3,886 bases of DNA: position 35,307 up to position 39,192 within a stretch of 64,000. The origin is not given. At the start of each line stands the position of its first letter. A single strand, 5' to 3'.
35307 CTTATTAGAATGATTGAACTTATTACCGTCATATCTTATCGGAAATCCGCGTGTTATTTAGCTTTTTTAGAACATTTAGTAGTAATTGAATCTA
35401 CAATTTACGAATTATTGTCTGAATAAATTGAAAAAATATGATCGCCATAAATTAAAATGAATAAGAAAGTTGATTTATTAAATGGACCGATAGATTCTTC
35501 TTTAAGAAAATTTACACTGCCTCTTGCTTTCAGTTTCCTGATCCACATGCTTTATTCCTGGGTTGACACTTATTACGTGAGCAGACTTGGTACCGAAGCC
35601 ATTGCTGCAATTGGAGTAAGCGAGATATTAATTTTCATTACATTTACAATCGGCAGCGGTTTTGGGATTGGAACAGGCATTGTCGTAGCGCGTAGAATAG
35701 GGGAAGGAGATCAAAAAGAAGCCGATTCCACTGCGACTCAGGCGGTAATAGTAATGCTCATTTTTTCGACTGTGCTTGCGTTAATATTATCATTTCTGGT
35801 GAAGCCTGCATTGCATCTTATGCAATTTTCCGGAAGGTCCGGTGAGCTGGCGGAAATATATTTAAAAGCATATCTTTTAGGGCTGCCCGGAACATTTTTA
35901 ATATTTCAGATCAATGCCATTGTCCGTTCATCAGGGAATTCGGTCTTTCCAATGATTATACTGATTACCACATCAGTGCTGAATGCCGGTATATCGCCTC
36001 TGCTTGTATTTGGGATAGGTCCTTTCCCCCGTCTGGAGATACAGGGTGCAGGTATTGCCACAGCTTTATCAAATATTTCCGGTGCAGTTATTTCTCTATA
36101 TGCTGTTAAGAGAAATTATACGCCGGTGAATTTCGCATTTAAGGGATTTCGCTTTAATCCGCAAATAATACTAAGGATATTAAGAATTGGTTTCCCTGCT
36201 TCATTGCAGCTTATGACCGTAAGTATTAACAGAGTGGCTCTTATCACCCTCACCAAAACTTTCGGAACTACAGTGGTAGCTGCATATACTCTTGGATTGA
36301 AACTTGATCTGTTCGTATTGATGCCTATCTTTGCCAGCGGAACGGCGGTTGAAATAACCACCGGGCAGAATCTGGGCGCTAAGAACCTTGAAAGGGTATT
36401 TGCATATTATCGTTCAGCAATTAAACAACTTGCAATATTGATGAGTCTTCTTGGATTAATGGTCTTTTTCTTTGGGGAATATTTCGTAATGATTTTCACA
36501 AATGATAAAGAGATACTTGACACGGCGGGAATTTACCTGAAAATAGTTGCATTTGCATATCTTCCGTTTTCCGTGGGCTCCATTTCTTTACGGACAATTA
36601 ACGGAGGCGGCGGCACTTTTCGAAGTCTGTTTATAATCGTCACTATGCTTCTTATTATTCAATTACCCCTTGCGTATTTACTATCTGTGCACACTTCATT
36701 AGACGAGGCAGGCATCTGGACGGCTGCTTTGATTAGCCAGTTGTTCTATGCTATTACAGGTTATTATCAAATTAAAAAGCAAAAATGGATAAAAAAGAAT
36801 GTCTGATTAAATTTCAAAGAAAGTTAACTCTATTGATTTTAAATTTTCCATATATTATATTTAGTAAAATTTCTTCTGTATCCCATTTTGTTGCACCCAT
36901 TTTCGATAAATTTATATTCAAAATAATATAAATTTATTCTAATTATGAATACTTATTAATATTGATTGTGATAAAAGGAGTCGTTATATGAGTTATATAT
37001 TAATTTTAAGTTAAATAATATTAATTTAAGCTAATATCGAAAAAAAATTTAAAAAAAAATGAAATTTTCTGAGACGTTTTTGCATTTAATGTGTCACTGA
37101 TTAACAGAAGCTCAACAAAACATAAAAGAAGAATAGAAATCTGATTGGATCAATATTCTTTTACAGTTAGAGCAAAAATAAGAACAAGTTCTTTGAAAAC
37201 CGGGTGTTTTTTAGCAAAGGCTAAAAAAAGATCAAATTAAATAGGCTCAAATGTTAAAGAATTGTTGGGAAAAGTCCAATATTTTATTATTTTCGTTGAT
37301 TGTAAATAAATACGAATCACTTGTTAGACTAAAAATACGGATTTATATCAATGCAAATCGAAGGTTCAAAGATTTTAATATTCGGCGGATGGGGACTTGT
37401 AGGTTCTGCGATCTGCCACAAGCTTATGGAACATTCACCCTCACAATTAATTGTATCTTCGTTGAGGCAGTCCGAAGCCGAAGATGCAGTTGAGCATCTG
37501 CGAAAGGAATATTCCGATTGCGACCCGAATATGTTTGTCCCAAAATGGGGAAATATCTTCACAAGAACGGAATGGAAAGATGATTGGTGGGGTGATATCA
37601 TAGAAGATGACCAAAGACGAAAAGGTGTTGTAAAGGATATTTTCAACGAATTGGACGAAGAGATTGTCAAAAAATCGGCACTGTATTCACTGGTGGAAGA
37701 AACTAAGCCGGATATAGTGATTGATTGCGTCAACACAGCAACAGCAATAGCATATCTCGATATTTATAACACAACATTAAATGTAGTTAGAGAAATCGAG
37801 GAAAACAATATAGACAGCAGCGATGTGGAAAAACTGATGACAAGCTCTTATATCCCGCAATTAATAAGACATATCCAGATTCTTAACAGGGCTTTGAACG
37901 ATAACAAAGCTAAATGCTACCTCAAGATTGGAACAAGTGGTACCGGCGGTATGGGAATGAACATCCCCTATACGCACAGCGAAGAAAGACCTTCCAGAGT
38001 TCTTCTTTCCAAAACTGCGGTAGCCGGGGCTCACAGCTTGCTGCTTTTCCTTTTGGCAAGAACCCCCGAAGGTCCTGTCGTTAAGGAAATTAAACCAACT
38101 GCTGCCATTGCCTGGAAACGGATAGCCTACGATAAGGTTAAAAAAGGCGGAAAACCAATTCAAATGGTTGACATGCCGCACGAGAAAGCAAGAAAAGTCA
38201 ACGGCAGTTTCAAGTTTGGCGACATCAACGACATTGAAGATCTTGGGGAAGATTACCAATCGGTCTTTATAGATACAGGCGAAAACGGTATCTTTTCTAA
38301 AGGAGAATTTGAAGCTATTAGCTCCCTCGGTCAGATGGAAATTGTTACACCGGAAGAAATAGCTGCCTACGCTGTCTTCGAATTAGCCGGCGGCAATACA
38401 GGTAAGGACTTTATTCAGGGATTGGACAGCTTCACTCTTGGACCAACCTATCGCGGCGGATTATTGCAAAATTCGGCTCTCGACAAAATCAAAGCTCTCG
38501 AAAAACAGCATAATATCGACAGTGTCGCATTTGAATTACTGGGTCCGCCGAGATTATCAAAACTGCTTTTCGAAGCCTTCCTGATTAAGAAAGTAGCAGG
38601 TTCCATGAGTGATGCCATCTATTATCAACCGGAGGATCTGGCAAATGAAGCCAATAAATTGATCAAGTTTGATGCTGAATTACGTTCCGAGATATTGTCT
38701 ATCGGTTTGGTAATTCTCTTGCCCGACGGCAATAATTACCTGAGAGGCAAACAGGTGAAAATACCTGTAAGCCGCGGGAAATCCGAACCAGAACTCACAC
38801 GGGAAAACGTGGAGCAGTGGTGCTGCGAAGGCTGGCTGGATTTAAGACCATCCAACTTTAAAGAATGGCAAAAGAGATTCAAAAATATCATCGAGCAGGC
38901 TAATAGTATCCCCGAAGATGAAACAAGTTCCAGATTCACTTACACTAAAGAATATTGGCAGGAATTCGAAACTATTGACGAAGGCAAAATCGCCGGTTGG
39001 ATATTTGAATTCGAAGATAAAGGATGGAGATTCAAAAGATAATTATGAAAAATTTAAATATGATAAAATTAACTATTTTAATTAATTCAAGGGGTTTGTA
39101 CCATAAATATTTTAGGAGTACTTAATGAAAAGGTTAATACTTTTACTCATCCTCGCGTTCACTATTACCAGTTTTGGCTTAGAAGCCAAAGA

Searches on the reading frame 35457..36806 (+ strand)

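Call 10: search_protein_families(library=pfam, proteins=[window:35457-36806:+], max_evalue=0.01)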
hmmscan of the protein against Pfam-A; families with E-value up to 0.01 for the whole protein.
window:35457-36806:+ (449 aa): 1 family
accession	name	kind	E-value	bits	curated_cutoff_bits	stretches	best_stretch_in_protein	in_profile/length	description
PF01554.23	MatE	-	7.3e-51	172.5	24.9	2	22-181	1-160/161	MatE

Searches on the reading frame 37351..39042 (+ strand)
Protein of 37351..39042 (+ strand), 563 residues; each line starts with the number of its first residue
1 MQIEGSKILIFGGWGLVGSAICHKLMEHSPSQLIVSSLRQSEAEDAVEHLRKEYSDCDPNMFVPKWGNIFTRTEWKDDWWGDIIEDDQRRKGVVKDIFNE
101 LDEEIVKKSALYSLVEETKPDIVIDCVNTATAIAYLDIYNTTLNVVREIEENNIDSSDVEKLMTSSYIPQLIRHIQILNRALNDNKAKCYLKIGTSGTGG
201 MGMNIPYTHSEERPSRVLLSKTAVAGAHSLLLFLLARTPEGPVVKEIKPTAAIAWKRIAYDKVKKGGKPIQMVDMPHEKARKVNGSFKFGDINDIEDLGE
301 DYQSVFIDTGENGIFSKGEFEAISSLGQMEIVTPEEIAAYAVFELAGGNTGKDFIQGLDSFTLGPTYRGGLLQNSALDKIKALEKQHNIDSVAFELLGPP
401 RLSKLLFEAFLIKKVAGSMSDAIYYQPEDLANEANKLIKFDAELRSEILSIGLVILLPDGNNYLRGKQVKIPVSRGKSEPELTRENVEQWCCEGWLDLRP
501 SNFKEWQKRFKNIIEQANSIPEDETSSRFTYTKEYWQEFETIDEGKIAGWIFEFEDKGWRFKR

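Call 10: search_protein_families(library=pfam, proteins=[window:37351-39042:+], max_evalue=0.01)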
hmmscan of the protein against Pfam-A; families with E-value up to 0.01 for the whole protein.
window:37351-39042:+ (563 aa): 2 families
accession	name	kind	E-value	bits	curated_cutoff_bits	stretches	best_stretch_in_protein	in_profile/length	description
PF01370.27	Epimerase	-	0.00058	19.8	20.9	1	8-128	1-73/240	NAD dependent epimerase/dehydratase family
PF23441.1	SDR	-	0.0073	16.2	27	0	6-57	8-59/258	SDR-like rossmann domain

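Call 34: search_protein_families(library=ncbifam, proteins=[window:37351-39042:+], max_evalue=0.01)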
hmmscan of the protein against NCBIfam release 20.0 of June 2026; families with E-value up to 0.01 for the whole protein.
window:37351-39042:+ (563 aa): 1 family
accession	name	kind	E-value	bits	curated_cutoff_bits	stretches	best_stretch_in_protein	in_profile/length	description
NF006619.0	PRK09186.1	equivalog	0.0022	17.6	255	1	3-55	2-53/256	oxidoreductase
